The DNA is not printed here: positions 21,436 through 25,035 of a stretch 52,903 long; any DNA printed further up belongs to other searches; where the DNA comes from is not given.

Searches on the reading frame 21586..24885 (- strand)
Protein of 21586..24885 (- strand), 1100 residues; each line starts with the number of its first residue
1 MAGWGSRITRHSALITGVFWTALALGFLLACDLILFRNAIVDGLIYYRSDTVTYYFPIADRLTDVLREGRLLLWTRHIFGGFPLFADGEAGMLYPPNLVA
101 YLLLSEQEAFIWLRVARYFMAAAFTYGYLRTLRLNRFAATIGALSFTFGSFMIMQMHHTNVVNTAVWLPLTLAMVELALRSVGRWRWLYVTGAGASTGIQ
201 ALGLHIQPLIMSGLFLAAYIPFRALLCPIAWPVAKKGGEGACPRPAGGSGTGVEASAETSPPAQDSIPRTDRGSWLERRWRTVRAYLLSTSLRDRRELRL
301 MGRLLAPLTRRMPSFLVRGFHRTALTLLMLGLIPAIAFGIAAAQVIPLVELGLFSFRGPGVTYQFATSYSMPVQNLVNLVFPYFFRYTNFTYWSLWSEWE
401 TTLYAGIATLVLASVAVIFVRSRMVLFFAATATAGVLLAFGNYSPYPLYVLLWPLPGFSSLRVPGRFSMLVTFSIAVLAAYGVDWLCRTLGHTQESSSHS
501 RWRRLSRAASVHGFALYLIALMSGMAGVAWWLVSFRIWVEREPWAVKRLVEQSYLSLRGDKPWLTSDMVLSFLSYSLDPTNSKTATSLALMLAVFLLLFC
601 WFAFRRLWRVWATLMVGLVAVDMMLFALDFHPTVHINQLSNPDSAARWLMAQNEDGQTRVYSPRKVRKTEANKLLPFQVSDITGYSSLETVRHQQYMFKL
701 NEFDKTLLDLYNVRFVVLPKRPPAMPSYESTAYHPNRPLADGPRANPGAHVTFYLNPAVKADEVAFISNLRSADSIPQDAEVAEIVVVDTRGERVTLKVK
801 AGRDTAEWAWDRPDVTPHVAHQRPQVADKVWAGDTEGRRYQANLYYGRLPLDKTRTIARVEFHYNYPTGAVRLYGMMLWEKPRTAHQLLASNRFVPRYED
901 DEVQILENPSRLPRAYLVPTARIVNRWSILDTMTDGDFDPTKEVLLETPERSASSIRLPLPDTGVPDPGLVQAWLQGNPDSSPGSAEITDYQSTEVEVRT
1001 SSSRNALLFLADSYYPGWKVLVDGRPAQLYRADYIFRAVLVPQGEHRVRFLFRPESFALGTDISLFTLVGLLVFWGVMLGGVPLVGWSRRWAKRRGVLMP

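Call 17: search_protein_families(library=pfam, proteins=[window:21586-24885:-], max_evalue=0.00001)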
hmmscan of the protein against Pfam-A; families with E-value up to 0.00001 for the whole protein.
window:21586-24885:- (1100 aa): 1 family
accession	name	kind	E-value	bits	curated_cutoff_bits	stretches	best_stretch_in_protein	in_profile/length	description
PF09586.16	YfhO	-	2.7e-18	66.2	28.5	1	987-1064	757-835/835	Bacterial membrane protein YfhO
